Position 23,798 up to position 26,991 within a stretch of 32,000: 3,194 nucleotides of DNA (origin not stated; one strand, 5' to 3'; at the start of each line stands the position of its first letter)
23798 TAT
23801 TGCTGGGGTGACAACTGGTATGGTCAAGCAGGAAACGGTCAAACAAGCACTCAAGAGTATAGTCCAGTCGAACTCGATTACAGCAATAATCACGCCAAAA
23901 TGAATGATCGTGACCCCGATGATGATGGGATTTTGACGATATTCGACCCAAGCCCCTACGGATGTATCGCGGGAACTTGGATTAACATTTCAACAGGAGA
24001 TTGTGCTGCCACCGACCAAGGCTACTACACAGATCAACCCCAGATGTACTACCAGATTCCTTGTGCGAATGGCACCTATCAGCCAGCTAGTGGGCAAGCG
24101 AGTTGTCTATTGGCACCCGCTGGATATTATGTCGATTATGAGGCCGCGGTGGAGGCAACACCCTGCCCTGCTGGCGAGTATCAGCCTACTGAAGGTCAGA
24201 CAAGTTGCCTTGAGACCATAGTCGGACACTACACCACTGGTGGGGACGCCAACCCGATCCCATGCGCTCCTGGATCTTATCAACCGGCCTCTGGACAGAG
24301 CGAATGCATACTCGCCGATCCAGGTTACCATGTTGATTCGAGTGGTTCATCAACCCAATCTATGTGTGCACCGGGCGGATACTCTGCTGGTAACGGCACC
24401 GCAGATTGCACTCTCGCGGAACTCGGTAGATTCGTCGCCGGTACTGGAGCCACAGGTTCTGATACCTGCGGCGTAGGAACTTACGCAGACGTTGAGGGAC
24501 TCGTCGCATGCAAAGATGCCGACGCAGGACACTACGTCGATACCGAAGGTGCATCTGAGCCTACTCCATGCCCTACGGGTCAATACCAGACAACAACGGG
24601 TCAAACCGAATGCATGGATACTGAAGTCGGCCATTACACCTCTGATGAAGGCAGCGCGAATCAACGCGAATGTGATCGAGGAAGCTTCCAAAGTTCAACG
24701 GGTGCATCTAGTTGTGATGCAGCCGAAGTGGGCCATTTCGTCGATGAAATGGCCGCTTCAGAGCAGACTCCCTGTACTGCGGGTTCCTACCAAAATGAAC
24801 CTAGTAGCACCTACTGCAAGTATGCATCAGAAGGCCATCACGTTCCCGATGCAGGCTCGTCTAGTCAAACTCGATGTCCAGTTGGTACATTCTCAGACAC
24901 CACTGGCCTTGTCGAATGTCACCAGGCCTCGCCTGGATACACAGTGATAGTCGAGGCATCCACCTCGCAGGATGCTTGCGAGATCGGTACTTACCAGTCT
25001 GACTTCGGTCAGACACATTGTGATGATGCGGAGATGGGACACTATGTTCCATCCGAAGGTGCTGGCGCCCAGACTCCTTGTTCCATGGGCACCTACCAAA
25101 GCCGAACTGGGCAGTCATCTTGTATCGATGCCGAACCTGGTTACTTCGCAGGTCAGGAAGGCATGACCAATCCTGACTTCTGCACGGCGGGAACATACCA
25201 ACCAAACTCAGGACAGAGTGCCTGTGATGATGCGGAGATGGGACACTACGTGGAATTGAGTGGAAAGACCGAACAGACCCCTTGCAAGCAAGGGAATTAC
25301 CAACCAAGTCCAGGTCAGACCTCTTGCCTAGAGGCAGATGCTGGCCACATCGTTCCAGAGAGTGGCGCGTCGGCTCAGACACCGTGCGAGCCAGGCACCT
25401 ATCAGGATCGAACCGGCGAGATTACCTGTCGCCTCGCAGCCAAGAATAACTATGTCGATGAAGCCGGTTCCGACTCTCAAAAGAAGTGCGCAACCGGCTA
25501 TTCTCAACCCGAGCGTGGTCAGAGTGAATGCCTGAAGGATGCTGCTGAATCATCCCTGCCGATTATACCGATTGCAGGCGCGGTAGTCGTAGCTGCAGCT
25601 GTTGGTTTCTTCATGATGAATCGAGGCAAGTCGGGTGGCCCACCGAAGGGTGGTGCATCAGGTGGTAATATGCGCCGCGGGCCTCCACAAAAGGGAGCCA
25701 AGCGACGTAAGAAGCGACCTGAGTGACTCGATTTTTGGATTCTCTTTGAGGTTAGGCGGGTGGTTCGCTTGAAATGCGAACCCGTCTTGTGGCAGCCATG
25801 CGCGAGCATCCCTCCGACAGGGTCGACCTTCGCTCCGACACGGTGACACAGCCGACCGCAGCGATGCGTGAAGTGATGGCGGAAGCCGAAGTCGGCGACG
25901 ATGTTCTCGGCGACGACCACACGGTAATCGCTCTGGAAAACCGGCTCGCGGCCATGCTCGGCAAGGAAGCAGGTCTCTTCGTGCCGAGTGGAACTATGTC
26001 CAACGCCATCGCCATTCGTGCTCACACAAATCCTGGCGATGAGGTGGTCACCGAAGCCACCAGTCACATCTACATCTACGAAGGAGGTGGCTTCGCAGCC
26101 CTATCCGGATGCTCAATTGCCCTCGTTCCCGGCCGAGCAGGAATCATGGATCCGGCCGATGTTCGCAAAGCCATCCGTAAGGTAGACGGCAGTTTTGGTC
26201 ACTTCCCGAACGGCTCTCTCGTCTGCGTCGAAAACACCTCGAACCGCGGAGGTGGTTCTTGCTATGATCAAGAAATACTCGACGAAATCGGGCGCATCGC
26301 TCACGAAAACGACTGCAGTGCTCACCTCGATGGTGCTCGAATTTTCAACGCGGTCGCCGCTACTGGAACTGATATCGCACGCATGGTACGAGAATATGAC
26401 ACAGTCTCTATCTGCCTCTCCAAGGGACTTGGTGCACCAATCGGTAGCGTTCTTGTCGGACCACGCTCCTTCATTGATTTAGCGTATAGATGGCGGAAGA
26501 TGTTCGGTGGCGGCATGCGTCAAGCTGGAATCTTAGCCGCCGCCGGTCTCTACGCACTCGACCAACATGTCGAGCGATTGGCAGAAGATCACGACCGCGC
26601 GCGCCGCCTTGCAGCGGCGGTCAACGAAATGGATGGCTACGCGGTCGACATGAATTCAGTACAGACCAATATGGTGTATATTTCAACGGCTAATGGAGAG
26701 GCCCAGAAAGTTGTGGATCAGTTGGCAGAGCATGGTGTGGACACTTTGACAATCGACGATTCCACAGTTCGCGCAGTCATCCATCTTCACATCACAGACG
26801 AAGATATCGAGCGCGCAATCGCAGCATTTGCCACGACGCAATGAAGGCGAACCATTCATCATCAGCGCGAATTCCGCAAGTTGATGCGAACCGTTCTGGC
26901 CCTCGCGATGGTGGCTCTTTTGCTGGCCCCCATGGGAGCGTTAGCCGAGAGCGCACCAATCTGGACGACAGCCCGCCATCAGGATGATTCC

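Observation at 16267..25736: Tandem, co-oriented triplet of about 1000-aa archaeal surface proteins combining an RCC1 propeller with an ephrin-receptor-like cysteine ladder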

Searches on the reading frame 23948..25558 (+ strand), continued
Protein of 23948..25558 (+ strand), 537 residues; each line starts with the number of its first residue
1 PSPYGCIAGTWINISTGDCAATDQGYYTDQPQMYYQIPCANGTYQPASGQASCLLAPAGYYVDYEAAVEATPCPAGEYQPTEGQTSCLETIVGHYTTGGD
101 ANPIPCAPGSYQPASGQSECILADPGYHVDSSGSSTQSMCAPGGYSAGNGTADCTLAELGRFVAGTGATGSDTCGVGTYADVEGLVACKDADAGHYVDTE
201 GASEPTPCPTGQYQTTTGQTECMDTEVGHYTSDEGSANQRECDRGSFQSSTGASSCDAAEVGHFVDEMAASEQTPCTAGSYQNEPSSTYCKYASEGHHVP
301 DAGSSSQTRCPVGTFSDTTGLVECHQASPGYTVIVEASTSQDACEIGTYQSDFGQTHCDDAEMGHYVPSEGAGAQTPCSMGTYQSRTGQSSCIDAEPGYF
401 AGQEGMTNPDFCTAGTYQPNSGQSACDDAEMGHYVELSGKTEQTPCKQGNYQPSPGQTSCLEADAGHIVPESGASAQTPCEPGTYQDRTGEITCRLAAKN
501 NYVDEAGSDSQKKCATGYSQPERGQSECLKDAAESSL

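Call 69: find_encoding_contigs(protein=P0178, flank=6000, max_places=2)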
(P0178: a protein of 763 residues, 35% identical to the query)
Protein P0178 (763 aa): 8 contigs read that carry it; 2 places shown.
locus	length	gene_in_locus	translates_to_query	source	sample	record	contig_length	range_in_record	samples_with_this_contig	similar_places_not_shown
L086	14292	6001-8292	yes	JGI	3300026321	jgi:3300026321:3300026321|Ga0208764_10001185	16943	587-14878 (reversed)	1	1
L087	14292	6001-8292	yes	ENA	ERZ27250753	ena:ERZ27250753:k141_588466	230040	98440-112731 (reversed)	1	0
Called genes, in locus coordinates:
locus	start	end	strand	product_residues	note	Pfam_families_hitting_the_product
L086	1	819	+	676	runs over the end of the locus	PF02934:GatB_N, PF02637:GatB_Yqey, PF09424:YqeY (weak)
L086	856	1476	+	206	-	PF14478:DUF4430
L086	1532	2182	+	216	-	PF20221:DUF6580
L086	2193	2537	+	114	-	PF01981:PTH2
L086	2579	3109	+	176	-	PF05995:CDO_I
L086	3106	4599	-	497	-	-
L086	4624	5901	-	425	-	PF00155:Aminotran_1_2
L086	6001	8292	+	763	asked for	PF04231:Endonuclease_1, PF07699:Ephrin_rec_like (faint)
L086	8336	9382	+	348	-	PF00155:Aminotran_1_2 (weak), PF01212:Beta_elim_lyase, PF00202:Aminotran_3 (faint), PF01053:Cys_Met_Meta_PP (faint)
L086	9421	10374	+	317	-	-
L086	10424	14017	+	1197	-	PF12705:PDDEXK_1 (weak)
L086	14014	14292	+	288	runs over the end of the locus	?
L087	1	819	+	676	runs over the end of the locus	PF02934:GatB_N, PF02637:GatB_Yqey, PF09424:YqeY (weak)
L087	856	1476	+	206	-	PF14478:DUF4430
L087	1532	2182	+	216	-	PF20221:DUF6580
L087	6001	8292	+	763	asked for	PF04231:Endonuclease_1, PF07699:Ephrin_rec_like (faint)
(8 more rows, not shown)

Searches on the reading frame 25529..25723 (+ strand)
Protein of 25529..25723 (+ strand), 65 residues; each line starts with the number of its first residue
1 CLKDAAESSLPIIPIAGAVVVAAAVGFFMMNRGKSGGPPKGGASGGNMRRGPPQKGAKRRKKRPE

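Call 57: search_protein_families(library=ncbifam, proteins=[window:25529-25723:+], max_evalue=10)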
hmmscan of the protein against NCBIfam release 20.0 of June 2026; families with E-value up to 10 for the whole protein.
seq(65 aa): 1 family
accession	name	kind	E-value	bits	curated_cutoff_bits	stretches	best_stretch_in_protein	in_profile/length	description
NF058571.1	GVDTG_CTERM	domain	0.007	16.6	29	1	6-32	15-43/44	GVDTG sorting domain-containing protein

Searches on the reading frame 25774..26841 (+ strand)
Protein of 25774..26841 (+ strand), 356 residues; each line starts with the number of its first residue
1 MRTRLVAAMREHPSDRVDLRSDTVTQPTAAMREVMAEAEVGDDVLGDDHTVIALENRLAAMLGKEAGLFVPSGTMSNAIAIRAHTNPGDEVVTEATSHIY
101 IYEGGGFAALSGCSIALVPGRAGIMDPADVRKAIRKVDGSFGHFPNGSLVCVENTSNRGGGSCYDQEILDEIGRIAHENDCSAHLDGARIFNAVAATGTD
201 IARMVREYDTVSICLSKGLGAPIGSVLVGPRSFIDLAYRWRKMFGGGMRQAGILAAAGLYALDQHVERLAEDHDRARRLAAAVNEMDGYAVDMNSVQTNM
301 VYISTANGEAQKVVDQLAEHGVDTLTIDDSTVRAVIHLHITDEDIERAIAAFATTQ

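Call 9: search_protein_families(library=pfam, proteins=[window:25774-26841:+], max_evalue=0.001)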
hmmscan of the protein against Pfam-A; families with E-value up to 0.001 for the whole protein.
window:25774-26841:+ (356 aa): 3 families
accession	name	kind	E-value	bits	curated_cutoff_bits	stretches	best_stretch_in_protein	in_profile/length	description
PF01212.27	Beta_elim_lyase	-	9e-103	344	27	1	18-304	1-286/288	Beta-eliminating lyase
PF01041.23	DegT_DnrJ_EryC1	-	1.7e-05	24.7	19.8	0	49-98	24-74/360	DegT/DnrJ/EryC1/StrS aminotransferase family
PF00202.27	Aminotran_3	-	0.00023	20.4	30.5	0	300-353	357-400/403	Aminotransferase class-III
